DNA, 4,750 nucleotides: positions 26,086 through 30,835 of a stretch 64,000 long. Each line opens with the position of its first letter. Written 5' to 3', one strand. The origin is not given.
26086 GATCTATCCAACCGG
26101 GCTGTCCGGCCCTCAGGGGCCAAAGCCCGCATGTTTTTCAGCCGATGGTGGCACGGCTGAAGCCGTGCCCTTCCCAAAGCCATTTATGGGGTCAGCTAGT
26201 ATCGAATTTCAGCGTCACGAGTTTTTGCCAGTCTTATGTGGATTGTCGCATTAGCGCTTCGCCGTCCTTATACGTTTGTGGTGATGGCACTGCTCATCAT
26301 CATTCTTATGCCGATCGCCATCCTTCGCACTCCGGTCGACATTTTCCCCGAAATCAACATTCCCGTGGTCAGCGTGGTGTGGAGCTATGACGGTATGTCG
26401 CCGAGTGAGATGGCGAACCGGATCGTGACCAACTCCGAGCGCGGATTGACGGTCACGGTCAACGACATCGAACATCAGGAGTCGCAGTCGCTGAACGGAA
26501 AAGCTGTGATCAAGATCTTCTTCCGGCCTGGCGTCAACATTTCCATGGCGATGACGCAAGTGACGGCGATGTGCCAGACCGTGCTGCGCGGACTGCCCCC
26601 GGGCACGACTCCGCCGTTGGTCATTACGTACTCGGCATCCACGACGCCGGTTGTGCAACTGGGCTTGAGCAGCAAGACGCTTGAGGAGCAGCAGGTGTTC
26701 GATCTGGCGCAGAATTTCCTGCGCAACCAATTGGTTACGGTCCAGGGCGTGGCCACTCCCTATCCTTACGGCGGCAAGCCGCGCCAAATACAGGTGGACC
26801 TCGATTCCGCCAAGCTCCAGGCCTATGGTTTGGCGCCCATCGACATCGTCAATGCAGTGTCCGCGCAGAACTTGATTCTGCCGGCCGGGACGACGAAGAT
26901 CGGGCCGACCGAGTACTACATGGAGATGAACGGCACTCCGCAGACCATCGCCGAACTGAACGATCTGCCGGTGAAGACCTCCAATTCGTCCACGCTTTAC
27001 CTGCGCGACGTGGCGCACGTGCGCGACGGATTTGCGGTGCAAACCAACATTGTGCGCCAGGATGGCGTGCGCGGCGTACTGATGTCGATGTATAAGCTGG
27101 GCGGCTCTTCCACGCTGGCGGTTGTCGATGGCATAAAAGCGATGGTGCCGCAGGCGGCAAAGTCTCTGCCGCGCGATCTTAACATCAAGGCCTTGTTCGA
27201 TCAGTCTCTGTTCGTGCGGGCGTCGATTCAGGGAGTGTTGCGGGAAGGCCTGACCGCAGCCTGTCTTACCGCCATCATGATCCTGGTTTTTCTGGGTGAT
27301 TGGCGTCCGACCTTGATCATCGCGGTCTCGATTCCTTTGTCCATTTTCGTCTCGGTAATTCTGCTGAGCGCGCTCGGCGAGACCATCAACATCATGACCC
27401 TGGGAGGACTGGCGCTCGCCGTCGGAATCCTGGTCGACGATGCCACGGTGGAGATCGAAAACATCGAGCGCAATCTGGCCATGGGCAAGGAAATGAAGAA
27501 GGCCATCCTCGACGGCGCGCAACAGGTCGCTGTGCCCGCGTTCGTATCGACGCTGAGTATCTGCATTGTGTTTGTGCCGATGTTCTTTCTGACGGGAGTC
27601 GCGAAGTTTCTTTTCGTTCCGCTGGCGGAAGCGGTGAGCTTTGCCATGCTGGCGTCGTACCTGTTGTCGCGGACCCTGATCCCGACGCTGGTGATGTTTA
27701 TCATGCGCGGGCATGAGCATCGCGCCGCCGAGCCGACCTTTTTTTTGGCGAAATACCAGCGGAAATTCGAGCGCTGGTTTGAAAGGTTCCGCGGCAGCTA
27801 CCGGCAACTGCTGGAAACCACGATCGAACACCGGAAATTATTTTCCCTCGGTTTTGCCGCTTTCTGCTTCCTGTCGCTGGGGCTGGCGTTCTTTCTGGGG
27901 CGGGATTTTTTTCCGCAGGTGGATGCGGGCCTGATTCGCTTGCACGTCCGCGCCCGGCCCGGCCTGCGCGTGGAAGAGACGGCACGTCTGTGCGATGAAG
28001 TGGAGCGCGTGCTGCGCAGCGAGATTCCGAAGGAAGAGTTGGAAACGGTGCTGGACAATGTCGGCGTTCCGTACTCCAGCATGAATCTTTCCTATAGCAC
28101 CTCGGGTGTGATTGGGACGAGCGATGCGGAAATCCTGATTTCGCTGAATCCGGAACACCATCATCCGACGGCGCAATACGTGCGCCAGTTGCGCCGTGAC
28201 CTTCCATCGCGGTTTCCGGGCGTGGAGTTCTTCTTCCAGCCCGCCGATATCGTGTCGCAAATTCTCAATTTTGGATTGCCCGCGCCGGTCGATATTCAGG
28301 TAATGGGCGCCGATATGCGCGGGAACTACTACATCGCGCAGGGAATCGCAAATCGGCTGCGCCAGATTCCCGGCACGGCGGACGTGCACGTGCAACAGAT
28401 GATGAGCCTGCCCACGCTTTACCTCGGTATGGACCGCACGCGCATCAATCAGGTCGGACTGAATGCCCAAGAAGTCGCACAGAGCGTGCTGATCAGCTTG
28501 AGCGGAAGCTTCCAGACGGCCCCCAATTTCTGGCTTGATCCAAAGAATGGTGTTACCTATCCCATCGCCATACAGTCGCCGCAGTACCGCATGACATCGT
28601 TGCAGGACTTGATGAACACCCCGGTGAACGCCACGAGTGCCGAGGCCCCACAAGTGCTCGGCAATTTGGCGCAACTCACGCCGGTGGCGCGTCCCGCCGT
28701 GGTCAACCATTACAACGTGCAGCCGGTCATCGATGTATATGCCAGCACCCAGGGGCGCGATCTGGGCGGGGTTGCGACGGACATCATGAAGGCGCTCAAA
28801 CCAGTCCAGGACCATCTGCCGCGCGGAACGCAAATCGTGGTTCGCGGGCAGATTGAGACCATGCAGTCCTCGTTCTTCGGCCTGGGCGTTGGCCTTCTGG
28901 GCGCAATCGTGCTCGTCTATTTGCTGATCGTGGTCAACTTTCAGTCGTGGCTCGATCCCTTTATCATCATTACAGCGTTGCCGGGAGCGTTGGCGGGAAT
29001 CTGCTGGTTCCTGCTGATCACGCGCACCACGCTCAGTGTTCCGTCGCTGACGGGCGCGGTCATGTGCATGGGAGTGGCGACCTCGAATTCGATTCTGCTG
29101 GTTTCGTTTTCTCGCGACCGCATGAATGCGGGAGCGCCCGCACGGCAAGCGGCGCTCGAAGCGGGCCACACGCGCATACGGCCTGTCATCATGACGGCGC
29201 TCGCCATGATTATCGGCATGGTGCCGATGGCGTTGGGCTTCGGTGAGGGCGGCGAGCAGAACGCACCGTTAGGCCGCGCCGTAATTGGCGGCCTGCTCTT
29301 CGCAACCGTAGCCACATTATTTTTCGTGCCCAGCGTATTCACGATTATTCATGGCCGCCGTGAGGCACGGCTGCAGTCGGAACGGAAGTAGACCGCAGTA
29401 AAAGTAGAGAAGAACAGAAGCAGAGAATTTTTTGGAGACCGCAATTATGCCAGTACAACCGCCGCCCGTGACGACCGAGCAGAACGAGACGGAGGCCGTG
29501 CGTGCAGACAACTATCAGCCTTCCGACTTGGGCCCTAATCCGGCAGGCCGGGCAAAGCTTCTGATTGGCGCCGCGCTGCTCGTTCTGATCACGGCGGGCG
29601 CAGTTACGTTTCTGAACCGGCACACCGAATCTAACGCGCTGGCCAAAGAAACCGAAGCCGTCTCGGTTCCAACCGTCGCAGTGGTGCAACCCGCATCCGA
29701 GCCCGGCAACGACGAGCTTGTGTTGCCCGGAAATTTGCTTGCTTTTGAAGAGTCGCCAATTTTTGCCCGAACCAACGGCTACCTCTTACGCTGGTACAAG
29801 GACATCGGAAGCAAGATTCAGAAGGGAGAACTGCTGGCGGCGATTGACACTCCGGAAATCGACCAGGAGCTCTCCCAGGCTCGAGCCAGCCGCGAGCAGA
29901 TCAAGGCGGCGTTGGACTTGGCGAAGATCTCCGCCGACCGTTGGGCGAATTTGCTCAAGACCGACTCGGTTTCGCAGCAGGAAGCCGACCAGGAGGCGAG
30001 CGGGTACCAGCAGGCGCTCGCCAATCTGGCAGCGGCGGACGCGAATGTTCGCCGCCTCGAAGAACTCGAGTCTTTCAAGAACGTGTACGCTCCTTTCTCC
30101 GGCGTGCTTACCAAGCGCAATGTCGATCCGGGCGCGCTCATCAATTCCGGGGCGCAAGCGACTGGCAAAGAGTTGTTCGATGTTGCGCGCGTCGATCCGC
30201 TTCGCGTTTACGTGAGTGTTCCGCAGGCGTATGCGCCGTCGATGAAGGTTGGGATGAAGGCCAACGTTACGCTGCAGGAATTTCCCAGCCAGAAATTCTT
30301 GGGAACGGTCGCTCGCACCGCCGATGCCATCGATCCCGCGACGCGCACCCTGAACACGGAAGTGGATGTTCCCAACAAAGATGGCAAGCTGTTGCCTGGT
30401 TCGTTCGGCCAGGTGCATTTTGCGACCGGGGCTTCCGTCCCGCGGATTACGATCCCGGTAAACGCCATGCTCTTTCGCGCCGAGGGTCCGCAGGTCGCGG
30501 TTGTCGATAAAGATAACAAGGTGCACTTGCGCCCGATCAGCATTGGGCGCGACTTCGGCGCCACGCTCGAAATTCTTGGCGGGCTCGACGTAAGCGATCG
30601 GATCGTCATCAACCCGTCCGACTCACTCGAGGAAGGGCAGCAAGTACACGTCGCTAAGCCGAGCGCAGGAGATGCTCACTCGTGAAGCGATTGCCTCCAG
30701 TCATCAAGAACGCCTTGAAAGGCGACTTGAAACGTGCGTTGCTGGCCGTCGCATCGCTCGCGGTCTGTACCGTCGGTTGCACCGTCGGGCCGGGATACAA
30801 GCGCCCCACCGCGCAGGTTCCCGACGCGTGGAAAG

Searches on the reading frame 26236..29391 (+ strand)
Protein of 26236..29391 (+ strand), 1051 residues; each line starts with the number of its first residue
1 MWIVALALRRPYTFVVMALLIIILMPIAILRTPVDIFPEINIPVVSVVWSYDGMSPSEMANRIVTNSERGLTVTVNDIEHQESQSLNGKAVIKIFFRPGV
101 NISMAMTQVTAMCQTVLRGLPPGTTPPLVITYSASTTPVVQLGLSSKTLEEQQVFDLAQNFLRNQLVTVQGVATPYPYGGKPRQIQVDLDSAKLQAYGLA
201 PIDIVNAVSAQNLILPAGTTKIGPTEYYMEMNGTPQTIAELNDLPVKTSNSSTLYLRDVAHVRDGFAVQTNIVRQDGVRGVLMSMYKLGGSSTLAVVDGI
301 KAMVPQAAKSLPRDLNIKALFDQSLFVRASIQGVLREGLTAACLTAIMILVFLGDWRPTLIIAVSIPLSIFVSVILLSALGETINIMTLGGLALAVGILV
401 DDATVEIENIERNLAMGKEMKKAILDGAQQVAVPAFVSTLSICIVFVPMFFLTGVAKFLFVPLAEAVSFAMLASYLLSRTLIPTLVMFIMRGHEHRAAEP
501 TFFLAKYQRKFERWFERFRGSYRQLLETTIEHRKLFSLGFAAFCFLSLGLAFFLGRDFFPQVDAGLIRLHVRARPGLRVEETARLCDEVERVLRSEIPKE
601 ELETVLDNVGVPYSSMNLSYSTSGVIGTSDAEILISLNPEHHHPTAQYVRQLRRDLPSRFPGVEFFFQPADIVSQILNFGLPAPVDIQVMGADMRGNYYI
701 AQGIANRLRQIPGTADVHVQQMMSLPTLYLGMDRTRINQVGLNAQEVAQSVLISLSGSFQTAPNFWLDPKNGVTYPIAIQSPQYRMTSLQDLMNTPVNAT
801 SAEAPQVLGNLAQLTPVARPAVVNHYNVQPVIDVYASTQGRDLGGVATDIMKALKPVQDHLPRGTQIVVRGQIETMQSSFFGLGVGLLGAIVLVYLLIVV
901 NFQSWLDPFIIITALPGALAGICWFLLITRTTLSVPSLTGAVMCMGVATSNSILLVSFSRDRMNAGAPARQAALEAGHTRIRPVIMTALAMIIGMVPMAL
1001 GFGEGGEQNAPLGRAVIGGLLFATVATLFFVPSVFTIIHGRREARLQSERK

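Call 33: find_encoding_contigs(protein=window:26236-29391:+, flank=10000, max_places=1)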
Protein window:26236-29391:+ (1051 aa): 23 contigs read that carry it; 1 place shown.
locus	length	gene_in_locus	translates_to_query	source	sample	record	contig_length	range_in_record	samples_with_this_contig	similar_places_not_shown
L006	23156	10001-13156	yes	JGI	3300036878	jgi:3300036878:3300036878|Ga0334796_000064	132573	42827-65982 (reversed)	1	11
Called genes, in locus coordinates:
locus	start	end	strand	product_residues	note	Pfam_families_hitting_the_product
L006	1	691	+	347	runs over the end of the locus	PF01087:GalP_UDP_transf, PF16268:DUF4921, PF16285:DUF4931_N, PF02744:GalP_UDP_tr_C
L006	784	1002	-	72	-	PF04384:Fe-S_assembly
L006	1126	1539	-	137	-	PF00111:Fer2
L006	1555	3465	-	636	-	PF00012:HSP70, PF06723:MreB_Mbl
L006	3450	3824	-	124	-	-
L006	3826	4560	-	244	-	PF00226:DnaJ (weak)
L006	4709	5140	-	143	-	PF01521:Fe-S_biosyn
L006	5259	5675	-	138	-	PF01592:NifU_N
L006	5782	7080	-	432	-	PF00266:Aminotran_5, PF01041:DegT_DnrJ_EryC1 (weak), PF01212:Beta_elim_lyase (weak)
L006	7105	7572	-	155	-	PF02082:Rrf2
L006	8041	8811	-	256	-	PF13489:Methyltransf_23, PF08241:Methyltransf_11, PF08242:Methyltransf_12, PF13649:Methyltransf_25, PF13847:Methyltransf_31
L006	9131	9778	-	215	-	PF00440:TetR_N, PF16859:TetR_C_11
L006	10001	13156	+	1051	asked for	PF00873:ACR_tran, PF03176:MMPL (weak)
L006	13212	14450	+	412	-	PF25917:BSH_RND, PF25973:BSH_CzcB (weak), PF25876:HH_MFP_RND (weak), PF25954:Beta-barrel_RND_2, PF25967:RND-MFP_C (weak), PF25989:YknX_C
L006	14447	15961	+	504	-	PF02321:OEP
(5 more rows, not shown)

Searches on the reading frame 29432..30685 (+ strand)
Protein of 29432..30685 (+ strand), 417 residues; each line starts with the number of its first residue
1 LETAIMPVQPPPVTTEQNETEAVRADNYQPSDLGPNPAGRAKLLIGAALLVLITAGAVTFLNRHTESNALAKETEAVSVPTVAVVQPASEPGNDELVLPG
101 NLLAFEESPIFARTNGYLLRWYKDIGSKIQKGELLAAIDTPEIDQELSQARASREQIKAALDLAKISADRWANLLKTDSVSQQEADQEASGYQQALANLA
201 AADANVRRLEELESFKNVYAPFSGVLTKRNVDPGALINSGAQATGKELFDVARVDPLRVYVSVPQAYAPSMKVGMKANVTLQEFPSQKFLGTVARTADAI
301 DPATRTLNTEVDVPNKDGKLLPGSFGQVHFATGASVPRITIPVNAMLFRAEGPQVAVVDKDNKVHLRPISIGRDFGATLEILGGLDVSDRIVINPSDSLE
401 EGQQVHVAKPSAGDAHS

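Call 31: find_encoding_contigs(protein=window:29432-30685:+, flank=10000, max_places=1)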
Protein window:29432-30685:+ (417 aa): no gene with exactly this product is on record in the collection.
